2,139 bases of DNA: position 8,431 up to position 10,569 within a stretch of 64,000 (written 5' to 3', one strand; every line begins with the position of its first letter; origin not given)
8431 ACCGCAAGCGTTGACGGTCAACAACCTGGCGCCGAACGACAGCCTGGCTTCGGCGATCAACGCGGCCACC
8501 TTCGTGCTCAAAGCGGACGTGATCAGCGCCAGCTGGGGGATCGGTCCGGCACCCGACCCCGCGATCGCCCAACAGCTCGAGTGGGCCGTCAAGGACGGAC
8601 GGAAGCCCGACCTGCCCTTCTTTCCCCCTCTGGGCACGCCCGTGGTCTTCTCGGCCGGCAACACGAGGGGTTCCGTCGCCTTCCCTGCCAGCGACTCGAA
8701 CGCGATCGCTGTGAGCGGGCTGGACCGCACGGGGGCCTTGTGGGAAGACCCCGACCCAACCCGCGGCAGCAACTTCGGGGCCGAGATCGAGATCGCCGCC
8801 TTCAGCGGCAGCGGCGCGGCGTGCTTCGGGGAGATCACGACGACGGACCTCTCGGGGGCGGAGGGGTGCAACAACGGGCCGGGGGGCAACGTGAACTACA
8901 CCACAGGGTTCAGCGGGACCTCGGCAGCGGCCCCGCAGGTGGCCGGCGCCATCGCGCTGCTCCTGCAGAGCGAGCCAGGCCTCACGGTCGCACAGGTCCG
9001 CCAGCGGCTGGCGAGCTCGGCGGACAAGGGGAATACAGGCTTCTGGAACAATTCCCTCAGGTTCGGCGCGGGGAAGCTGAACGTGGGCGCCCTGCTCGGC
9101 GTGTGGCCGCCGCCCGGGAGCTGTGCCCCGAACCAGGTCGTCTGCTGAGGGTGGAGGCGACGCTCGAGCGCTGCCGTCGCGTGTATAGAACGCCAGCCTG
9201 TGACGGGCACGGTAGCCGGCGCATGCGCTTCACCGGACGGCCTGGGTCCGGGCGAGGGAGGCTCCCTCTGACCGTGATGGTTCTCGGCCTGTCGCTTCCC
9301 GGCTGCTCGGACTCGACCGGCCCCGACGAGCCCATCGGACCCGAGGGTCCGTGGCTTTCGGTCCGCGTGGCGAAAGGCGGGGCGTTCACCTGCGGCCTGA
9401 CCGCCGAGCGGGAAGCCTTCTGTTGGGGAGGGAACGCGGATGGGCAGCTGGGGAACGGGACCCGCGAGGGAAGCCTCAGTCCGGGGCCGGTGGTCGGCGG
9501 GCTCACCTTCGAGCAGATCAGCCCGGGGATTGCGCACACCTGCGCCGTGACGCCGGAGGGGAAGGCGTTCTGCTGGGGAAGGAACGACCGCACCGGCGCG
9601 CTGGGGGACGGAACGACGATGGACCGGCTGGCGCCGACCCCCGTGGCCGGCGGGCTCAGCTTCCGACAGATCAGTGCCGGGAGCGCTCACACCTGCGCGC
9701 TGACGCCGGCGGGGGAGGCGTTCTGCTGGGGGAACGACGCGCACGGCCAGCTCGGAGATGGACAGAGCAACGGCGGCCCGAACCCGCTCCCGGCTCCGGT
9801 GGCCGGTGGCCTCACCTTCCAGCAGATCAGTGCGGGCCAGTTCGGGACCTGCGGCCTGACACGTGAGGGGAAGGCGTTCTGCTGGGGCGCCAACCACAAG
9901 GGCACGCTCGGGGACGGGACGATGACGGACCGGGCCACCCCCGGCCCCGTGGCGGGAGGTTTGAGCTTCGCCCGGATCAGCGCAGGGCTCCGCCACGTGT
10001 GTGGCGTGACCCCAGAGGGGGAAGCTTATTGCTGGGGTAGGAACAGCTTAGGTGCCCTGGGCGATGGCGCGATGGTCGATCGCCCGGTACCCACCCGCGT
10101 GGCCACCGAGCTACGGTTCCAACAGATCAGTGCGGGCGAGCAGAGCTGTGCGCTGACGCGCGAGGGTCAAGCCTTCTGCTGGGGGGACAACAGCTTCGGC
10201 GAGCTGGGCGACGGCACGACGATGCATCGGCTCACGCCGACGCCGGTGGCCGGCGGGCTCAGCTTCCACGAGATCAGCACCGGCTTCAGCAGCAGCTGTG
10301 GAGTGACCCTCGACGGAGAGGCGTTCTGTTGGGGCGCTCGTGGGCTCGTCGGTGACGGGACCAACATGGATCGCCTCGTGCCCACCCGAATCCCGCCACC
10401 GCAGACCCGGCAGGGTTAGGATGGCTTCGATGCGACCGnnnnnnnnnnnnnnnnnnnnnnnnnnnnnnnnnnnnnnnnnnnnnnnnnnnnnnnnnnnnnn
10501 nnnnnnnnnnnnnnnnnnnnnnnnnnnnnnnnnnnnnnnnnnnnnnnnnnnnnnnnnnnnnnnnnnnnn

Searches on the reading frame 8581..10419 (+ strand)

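Call 8: search_protein_families(library=pfam, proteins=[window:8581-10419:+], max_evalue=0.01)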
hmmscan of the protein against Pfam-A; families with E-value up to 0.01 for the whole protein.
window:8581-10419:+ (612 aa): 5 families
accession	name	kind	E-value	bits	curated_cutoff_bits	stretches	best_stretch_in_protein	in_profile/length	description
PF25390.1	WD40_RLD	-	7.5e-96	322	150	2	260-557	32-346/363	RCC1-like domain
PF13540.12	RCC1_2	-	4.4e-55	182.6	22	7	362-390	2-30/30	Regulator of chromosome condensation (RCC1) repeat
PF00415.24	RCC1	-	9.6e-51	170.6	21.7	6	479-524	1-48/50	Regulator of chromosome condensation (RCC1) repeat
PF25384.1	Alsin_RLD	-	3.7e-08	33.5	100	0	431-523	243-338/405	Alsin RCC1-like domain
PF20044.4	DUF6446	-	5.4e-05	23.4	26.7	0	307-340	83-116/129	Family of unknown function (DUF6446)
